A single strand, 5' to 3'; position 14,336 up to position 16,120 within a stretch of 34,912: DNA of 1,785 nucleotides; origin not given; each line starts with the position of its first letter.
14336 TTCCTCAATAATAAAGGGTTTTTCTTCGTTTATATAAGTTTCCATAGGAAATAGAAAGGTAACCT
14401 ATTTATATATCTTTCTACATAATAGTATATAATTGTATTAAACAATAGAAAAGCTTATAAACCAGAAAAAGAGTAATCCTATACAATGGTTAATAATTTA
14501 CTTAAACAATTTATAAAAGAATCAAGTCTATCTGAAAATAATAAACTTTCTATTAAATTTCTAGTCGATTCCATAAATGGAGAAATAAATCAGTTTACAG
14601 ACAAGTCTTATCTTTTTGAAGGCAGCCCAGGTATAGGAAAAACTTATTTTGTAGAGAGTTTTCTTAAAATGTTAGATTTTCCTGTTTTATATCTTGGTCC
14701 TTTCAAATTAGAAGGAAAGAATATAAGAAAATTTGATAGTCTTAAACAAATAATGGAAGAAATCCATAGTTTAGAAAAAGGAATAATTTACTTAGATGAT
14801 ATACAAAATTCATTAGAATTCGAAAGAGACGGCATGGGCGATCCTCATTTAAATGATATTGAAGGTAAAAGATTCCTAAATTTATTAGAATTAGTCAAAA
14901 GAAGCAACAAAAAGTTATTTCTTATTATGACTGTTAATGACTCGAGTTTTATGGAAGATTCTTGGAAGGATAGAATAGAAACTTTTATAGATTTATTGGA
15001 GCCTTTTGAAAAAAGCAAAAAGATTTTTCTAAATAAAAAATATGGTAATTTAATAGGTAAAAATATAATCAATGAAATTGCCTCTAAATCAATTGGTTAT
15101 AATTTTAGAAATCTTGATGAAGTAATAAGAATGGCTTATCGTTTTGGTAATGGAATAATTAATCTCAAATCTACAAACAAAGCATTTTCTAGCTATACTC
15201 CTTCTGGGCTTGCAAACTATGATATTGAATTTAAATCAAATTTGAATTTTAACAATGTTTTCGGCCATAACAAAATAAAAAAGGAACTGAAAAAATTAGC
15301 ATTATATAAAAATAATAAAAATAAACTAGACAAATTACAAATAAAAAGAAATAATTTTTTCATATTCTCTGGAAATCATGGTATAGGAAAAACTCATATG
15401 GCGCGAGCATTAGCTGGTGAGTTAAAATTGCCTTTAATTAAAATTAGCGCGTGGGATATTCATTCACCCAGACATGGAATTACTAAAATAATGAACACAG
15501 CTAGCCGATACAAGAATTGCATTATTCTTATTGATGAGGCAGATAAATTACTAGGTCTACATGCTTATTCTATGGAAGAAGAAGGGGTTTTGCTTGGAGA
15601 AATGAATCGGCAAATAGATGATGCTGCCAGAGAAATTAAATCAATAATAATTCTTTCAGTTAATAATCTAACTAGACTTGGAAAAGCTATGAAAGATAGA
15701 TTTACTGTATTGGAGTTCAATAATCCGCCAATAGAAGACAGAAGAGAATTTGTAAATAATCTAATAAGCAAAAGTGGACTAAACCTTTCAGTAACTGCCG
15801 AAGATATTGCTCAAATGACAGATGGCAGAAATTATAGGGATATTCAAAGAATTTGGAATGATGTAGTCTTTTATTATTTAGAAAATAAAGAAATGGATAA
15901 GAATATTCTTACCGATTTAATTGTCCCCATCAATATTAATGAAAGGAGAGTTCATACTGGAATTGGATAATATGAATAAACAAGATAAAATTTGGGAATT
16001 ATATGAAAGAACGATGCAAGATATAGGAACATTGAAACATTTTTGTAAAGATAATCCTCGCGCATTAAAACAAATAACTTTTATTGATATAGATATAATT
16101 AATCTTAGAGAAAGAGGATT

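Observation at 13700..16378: Orphan Csa3-like CARF-wHTH regulator divergently paired with a tandem classic-AAA+ ATPase and two coupled micro-ORFs: candidate ligand-controlled defence module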

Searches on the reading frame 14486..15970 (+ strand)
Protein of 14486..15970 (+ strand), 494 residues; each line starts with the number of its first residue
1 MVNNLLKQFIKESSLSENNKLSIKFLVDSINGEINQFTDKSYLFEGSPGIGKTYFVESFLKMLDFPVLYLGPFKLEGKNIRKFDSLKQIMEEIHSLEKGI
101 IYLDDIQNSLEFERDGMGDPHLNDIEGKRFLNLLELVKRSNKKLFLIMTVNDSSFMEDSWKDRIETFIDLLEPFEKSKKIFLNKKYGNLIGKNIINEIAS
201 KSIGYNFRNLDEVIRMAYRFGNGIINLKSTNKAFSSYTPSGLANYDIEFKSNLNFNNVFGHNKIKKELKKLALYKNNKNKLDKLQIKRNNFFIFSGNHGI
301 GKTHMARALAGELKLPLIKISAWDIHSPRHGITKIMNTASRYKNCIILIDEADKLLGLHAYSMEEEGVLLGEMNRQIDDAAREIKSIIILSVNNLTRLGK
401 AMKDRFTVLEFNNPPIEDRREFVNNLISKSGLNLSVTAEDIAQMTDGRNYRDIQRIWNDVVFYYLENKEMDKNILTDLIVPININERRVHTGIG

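Call 6: search_protein_families(library=pfam, proteins=[window:14486-15970:+], max_evalue=0.1)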
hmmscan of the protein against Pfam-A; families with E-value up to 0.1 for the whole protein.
window:14486-15970:+ (494 aa): 25 families
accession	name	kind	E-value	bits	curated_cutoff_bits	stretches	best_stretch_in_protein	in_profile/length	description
PF00004.35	AAA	-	8e-28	97.9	21.2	2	293-408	2-125/131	ATPase family associated with various cellular activities (AAA)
PF20720.3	nSTAND3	-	9.1e-13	48.6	27.2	2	43-161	21-121/155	Novel STAND NTPase 3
PF13401.12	AAA_22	-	2.9e-10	41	27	0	288-322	4-41/130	AAA domain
PF13173.12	AAA_14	-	2.9e-08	34.2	27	1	40-113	3-78/129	AAA domain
PF02367.23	TsaE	-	1.6e-05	25.3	26.6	1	285-335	17-61/128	Threonylcarbamoyl adenosine biosynthesis protein TsaE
PF05496.18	RuvB_N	-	4.8e-05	23.6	27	1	256-355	7-96/159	Holliday junction DNA helicase RuvB P-loop domain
PF07728.20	AAA_5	-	0.00026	21.5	22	0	43-69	3-30/139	AAA domain (dynein-related subfamily)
PF13191.12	AAA_16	-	0.0004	21.4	32.6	0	284-313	19-48/167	AAA ATPase domain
PF00910.28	RNA_helicase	-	0.00097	20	21.5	0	293-326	2-35/105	RNA helicase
PF12775.13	AAA_7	-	0.0011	19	25.8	0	39-64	33-58/181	P-loop containing dynein motor region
PF05729.18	NACHT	-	0.0013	19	26.7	0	43-62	4-23/167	NACHT domain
PF03193.22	RsgA_GTPase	-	0.0015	18.8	30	1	271-322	87-139/174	RsgA GTPase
PF07724.20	AAA_2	-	0.0019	18.7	27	0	292-354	6-86/166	AAA domain (Cdc48 subfamily)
PF05272.17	VapE-like_dom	-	0.0023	17.8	25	0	285-312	47-74/217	Virulence-associated protein E-like domain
PF13479.12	AAA_24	-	0.006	16.9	27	0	42-96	5-58/195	AAA domain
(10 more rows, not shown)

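Call 7: search_protein_families(library=padloc, proteins=[window:14486-15970:+], max_evalue=0.1)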
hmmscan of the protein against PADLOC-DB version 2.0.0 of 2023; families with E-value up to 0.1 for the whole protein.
window:14486-15970:+ (494 aa): 8 families
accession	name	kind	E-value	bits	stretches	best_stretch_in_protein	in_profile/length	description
PDLC02196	IetA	-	2e-17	61.7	1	244-468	78-305/374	-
PDLC04232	IetA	-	9.9e-15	52.7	1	234-462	61-294/330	-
PDLC02195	IetA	-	1.7e-13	48.7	1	246-472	93-324/395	-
PDLC00914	TRIP13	-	1.2e-11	42.6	2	334-472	131-282/302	TRIP13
PDLC04140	mad8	-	0.0011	16.6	0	284-316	22-54/314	mads_8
PDLC04231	IetA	-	0.0016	16.3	1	292-427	120-260/262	-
PDLC02911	VakA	-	0.0023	16.5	0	289-319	2-32/163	-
PDLC00915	TRIP13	-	0.011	13.2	0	261-313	34-87/302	TRIP13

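Call 9: search_protein_families(library=ncbifam, proteins=[window:14486-15970:+], max_evalue=0.01)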
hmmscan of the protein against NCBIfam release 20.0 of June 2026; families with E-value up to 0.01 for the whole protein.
window:14486-15970:+ (494 aa): 38 families (the best 25 are shown)
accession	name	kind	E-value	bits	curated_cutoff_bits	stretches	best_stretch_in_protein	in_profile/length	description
NF041006.2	cell_div_CdvC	equivalog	4.5e-15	55.4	650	1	247-460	94-318/370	cell division protein CdvC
NF003229.0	PRK04195.1-5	equivalog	1.2e-14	53.8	280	1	255-470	16-218/413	replication factor C large subunit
NF042959.1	IteA_antiphage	equivalog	3.7e-12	46.1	510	1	254-460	90-300/367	anti-phage ATPase IteA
TIGR01241.2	FtsH_fam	equivalog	6.5e-12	45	600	1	248-460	154-378/598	ATP-dependent zinc metalloprotease FtsH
NF008004.0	PRK10733.1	equivalog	1.8e-09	36.1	1008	1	252-355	148-256/644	ATP-dependent zinc metalloprotease FtsH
TIGR01243.1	CDC48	subfamily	8.3e-09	34.3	802.65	1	231-463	429-671/733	CDC48 family AAA ATPase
TIGR01242.2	TIGR01242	subfamily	2.2e-07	30.2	500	1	244-466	102-337/362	proteasome-activating nucleotidase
NF003230.0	PRK04195.1-6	equivalog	5.9e-07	28.5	441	1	255-357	13-111/494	replication factor C large subunit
TIGR02639.1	ClpA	equivalog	7.7e-07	27.7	993.15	1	257-337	458-534/734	ATP-dependent Clp protease ATP-binding subunit ClpA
TIGR02397.1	dnaX_nterm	equivalog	1e-06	28.3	250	1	254-313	12-60/355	DNA polymerase III subunit gamma/tau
NF003231.0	PRK04195.2-1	equivalog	1.6e-06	27.2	442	1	256-446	17-195/517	replication factor C large subunit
NF003069.1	PRK03992.1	subfamily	3.4e-06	26.5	500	1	243-462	118-350/379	proteasome-activating nucleotidase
NF003745.1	PRK05342.1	equivalog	6.4e-06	25.3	359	1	269-318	92-138/418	ATP-dependent Clp protease ATP-binding subunit ClpX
NF003226.0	PRK04195.1-1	equivalog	6.5e-06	25.3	588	0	292-353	43-109/405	replication factor C large subunit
NF004549.0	PRK05896.1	equivalog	2e-05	23.5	578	1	254-311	14-60/642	DNA polymerase III subunits gamma and tau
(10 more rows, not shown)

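Call 11: find_homologous_proteins(query=window:14486-15970:+)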
Query window:14486-15970:+ (494 aa): 22 proteins with E <= 0.001 among 8000 candidates.
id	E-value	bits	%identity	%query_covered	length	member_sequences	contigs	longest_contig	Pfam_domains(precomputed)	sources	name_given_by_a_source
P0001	0.0e+0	1083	100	100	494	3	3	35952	PF13173.13,PF00004.36,PF13401.13,PF20720.4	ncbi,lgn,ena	ncbi:MAG: ATP-binding protein [Nanoarchaeota archaeon]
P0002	4.1e-217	740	67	99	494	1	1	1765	PF13173.13,PF02367.24,PF00004.36,PF13401.13,PF07728.21,PF20720.4,PF13191.13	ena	-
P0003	1.9e-199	681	63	99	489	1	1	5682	PF13173.13,PF05272.18,PF02367.24,PF00004.36,PF13401.13,PF05496.19,PF20720.4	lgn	-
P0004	3.6e-197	674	64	96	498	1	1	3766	PF13173.13,PF05729.19,PF00004.36,PF13401.13,PF05496.19,PF20720.4,PF13191.13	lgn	-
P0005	1.2e-195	669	63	96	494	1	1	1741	PF13173.13,PF02367.24,PF00004.36,PF13401.13,PF20720.4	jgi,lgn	-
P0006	2.2e-188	645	59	99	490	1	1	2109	PF13173.13,PF05272.18,PF02367.24,PF00004.36,PF13401.13,PF05496.19,PF20720.4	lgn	-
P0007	2.0e-138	480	47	96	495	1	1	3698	PF13173.13,PF12775.14,PF05729.19,PF02367.24,PF00004.36,PF13401.13,PF05496.19,PF20720.4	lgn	-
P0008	1.8e-135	471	47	97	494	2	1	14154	PF05729.19,PF00004.36,PF13401.13,PF20720.4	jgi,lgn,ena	-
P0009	1.2e-129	451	46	96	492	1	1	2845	PF13173.13,PF06068.20,PF13671.13,PF00004.36,PF13401.13,PF03193.23,PF13238.13,PF05496.19,PF13191.13,PF13479.13,PF24883.3,PF05272.18,PF13207.13,PF00910.29,PF20720.4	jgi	-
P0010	8.1e-127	442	44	94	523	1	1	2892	PF13173.13,PF12775.14,PF02367.24,PF13671.13,PF00004.36,PF13401.13,PF05496.19,PF07728.21,PF20720.4,PF13191.13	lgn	-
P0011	8.6e-124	432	43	95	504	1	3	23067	PF13173.13,PF24883.3,PF12775.14,PF02367.24,PF00004.36,PF13401.13,PF05496.19,PF07728.21,PF13481.13,PF20720.4,PF13191.13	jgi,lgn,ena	-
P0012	4.1e-121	423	44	95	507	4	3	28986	PF13173.13,PF13086.13,PF13671.13,PF00004.36,PF13401.13,PF05496.19,PF07728.21,PF13191.13,PF07724.21,PF24883.3,PF12775.14,PF05729.19,PF02367.24,PF13207.13,PF00910.29,PF13481.13,PF20720.4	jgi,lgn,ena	-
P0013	1.1e-119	419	44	95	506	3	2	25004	PF13173.13,PF13086.13,PF13245.13,PF00004.36,PF13401.13,PF05496.19,PF07728.21,PF13191.13,PF07724.21,PF24883.3,PF12775.14,PF02367.24,PF00910.29,PF20720.4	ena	-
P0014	4.1e-80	288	35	94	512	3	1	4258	PF13173.13,PF13671.13,PF00004.36,PF13401.13,PF05673.20,PF05496.19,PF06309.18,PF07728.21,PF13191.13,PF09895.16,PF24883.3,PF00910.29,PF20720.4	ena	-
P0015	5.0e-73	265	32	95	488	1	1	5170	PF13173.13,PF24883.3,PF00910.29,PF00004.36,PF13401.13,PF05673.20,PF05496.19,PF07728.21,PF01078.28,PF20720.4,PF13191.13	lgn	-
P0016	5.2e-71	258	33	96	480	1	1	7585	PF00308.25,PF05729.19,PF02367.24,PF00910.29,PF00004.36,PF13401.13,PF05496.19,PF20720.4,PF13191.13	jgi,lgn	jgi:AAA+ superfamily predicted ATPase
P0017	2.2e-65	239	32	96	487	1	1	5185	PF13173.13,PF01443.25,PF13671.13,PF00004.36,PF13401.13,PF13238.13,PF05496.19,PF07728.21,PF03215.22,PF13191.13,PF12775.14,PF02367.24,PF20720.4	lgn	-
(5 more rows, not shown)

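Call 12: find_encoding_contigs(protein=P0012, flank=6000, max_places=3)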
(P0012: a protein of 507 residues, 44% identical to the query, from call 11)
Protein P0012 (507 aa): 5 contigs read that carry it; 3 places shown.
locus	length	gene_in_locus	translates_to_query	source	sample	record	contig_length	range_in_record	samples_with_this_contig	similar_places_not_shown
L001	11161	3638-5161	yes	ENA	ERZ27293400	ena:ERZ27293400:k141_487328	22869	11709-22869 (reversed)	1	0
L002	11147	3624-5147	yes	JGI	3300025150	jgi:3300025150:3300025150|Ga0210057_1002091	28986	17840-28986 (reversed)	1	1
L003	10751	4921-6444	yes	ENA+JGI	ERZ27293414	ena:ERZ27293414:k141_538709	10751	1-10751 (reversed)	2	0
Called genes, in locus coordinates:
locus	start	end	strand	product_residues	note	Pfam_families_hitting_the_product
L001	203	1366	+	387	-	-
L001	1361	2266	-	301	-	-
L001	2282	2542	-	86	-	-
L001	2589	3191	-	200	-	PF19810:HFX_2341_N, PF22662:Csa3_N, PF23400:CARF_Card1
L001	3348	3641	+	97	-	-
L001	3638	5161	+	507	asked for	PF02367:TsaE (faint), PF05496:RuvB_N (faint), PF12775:AAA_7 (faint), PF13086:AAA_11 (faint), PF13481:AAA_25 (faint), PF00004:AAA, PF20720:nSTAND3 (weak), PF00004:AAA, +10 more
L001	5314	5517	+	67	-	-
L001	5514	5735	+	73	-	-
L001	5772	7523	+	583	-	PF03235:GmrSD_N, PF07510:GmrSD_C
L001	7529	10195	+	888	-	PF00580:UvrD-helicase, PF01443:Viral_helicase1 (faint), PF13086:AAA_11, PF13245:AAA_19, PF13361:UvrD_C, PF13538:UvrD_C_2 (faint), PF12705:PDDEXK_1 (weak)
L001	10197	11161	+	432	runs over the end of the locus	-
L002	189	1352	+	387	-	-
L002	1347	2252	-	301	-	-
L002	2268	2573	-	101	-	-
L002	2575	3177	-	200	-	PF19810:HFX_2341_N, PF22662:Csa3_N, PF23400:CARF_Card1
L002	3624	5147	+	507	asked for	PF02367:TsaE (faint), PF05496:RuvB_N (faint), PF12775:AAA_7 (faint), PF13086:AAA_11 (faint), PF13481:AAA_25 (faint), PF00004:AAA, PF20720:nSTAND3 (weak), PF00004:AAA, +10 more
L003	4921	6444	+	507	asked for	PF02367:TsaE (faint), PF05496:RuvB_N (faint), PF12775:AAA_7 (faint), PF13086:AAA_11 (faint), PF13481:AAA_25 (faint), PF00004:AAA, PF20720:nSTAND3 (weak), PF00004:AAA, +10 more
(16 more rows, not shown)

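Call 13: find_encoding_contigs(protein=P0011, flank=6000, max_places=3)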
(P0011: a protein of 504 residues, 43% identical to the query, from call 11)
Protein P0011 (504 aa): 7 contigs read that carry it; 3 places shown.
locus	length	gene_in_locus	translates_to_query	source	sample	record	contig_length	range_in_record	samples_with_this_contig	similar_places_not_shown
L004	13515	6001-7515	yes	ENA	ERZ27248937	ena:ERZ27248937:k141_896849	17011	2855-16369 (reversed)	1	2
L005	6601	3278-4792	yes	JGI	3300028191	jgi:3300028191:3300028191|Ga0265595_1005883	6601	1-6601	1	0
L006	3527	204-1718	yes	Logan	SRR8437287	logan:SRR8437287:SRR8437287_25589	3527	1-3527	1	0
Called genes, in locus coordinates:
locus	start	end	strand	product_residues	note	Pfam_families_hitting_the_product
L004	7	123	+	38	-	-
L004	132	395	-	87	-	-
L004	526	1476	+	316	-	PF01047:MarR (faint), PF12840:HTH_20 (faint), PF13404:HTH_AsnC-type, PF13412:HTH_24, PF22451:NirdL-like_HTH (faint)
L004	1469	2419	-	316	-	PF01047:MarR (faint), PF08279:HTH_11 (faint), PF13404:HTH_AsnC-type, PF13412:HTH_24, PF13404:HTH_AsnC-type, PF13412:HTH_24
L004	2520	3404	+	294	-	-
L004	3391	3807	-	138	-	PF00383:dCMP_cyt_deam_1, PF14437:MafB19-deam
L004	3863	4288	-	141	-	-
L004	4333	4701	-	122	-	-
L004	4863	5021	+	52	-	-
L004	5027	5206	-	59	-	PF05531:NPV_P10 (weak)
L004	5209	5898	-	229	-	PF19810:HFX_2341_N, PF22662:Csa3_N (weak), PF23400:CARF_Card1, PF14947:HTH_45 (faint)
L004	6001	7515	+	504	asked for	PF02367:TsaE (faint), PF12775:AAA_7 (faint), PF13191:AAA_16 (faint), PF20720:nSTAND3 (faint), PF24883:NPHP3_N (faint), PF00004:AAA, PF05496:RuvB_N (weak), PF00004:AAA, +4 more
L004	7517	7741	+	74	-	-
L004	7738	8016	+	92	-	-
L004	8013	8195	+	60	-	-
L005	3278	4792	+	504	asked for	PF02367:TsaE (faint), PF12775:AAA_7 (faint), PF13191:AAA_16 (faint), PF20720:nSTAND3 (faint), PF24883:NPHP3_N (faint), PF00004:AAA, PF05496:RuvB_N (weak), PF00004:AAA, +4 more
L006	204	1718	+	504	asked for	PF02367:TsaE (faint), PF12775:AAA_7 (faint), PF13191:AAA_16 (faint), PF20720:nSTAND3 (faint), PF24883:NPHP3_N (faint), PF00004:AAA, PF05496:RuvB_N (weak), PF00004:AAA, +4 more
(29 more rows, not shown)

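Call 14: find_encoding_contigs(protein=P0008, flank=6000, max_places=2)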
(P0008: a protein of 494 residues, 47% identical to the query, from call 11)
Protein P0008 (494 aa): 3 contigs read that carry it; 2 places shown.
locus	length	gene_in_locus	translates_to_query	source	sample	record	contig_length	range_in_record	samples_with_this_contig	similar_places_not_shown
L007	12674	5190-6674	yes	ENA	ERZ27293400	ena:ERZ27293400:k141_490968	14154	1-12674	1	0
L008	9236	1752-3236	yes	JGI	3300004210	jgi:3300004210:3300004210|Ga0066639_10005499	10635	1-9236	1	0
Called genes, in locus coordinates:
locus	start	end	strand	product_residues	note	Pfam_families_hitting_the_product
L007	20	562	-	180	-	-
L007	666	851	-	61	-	-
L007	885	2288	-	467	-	PF01420:Methylase_S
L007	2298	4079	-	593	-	PF13588:HSDR_N_2, PF02384:N6_Mtase, PF01170:UPF0020, PF20473:MmeI_Mtase (weak), PF07669:Eco57I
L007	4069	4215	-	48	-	-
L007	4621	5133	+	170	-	-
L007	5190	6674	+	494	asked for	PF00004:AAA, PF05729:NACHT (faint), PF13401:AAA_22 (faint), PF20720:nSTAND3 (faint), PF00004:AAA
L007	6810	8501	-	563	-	PF03235:GmrSD_N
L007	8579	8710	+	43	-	-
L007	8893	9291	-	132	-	-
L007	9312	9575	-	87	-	PF05014:Nuc_deoxyrib_tr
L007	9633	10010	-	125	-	-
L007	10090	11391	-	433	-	PF01841:Transglut_core (weak), PF04473:DUF553 (weak)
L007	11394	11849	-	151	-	-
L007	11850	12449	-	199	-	-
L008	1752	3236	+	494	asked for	PF00004:AAA, PF05729:NACHT (faint), PF13401:AAA_22 (faint), PF20720:nSTAND3 (faint), PF00004:AAA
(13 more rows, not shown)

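Call 22: find_related_loci(query=A1, collection=viral_contigs, flank=8000)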
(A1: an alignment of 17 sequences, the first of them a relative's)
Query A1 (494 aa) in viral_contigs; peptide patterns used: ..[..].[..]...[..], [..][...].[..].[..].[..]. (x = any residue, [..] = any of these).
600 stretches matched a pattern, but none encodes a relative of the query by tblastn (E <= 1e-3).

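Call 43: search_solved_structures(query=A1, max_evalue=0.00001, show_alignments=1)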
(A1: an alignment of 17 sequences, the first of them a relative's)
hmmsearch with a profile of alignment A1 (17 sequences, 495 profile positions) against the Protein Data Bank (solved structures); distinct sequences matched with E-value up to 0.00001: 299 (the best 60 are shown).
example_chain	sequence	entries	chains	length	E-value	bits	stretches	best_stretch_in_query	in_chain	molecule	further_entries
5vc7_A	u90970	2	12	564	1.2e-44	155.8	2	226-485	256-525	VCP-like ATPase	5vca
5g4g_A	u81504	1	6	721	2.1e-44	155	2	226-485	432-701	VCP-LIKE ATPASE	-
5g4f_A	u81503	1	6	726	2.1e-44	155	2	226-485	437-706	VCP-LIKE ATPASE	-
9m4n_A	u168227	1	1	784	5.4e-44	153.6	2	226-478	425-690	Cell division control protein 48 homolog A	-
9m3v_A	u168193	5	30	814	6.1e-44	153.5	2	226-478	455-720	Cell division control protein 48 homolog A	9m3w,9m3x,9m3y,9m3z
6chs_H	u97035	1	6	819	1.8e-43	151.9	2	227-455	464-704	Putative cell division control protein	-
7wub_C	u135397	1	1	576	1.1e-42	149.3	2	226-459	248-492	Transitional endoplasmic reticulum ATPase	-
7rlb_A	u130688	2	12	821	1.1e-42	149.3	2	226-458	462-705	Transitional endoplasmic reticulum ATPase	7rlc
7wub_D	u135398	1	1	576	1.3e-42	149.1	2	226-458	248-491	Transitional endoplasmic reticulum ATPase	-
7rlj_A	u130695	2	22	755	1.3e-42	149.1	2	226-458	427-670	Transitional endoplasmic reticulum ATPase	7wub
8yka_A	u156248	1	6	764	1.4e-42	149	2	226-458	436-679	Transitional endoplasmic reticulum ATPase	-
1r7r_A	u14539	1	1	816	1.5e-42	148.9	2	226-458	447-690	Transitional endoplasmic reticulum ATPase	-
7rlh_A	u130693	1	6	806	1.5e-42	148.9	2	226-458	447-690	Transitional endoplasmic reticulum ATPase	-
7y4w_A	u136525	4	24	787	1.5e-42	148.8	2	226-458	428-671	Transitional endoplasmic reticulum ATPase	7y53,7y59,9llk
7rlg_A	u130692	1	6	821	1.6e-42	148.8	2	226-458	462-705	Transitional endoplasmic reticulum ATPase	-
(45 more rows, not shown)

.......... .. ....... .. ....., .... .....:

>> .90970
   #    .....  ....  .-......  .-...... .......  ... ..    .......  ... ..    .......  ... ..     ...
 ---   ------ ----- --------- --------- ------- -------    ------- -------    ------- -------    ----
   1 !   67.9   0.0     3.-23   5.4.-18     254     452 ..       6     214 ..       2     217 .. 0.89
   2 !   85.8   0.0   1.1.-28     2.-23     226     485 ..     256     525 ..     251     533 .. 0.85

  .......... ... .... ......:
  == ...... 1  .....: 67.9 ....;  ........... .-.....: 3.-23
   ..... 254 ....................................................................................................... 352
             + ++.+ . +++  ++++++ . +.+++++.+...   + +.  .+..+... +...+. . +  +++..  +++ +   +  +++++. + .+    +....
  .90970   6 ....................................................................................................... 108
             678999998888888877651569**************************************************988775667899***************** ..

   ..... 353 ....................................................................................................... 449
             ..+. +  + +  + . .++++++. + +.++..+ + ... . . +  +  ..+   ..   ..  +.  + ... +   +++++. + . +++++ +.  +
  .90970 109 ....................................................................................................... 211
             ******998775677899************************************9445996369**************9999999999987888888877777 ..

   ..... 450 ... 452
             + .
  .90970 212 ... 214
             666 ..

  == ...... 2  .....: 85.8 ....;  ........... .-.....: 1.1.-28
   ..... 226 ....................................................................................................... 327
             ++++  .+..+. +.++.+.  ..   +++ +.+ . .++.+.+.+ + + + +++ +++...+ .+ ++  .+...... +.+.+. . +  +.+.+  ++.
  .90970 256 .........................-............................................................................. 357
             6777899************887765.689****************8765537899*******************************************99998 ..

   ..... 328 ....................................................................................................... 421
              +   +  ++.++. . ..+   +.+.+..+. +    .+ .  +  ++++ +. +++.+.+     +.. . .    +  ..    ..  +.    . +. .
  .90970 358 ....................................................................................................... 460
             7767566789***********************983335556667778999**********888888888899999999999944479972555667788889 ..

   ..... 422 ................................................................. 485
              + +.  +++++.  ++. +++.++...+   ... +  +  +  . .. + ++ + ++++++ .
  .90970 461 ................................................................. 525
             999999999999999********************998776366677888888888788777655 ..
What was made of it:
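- Closest known: Cdc48/VAT/p97, Rix7, NVL and AFG2. Same: The D2 profile matches VAT/Cdc48/p97 at about 1e-44 (call 43).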

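Call 46: find_encoding_contigs(protein=P0003, flank=5000, max_places=2)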
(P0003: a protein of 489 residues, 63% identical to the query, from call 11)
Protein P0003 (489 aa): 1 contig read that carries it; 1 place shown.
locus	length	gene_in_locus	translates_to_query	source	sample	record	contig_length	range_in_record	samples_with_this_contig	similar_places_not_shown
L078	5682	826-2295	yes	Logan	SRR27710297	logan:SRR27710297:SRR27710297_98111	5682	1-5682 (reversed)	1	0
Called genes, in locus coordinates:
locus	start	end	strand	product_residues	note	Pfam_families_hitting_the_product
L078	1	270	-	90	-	?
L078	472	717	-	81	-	-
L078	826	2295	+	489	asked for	PF05272:VapE-like_dom (faint), PF05496:RuvB_N (faint), PF02367:TsaE (faint), PF20720:nSTAND3 (weak), PF00004:AAA, PF13173:AAA_14 (faint), PF13401:AAA_22 (faint), PF00004:AAA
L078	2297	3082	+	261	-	PF17207:MCM_OB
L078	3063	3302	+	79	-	-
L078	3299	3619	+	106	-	-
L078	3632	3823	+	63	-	-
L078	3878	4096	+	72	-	-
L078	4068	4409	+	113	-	-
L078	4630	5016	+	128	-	PF20815:GIY_YIG_2 (weak), PF01541:GIY-YIG (weak)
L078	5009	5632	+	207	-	-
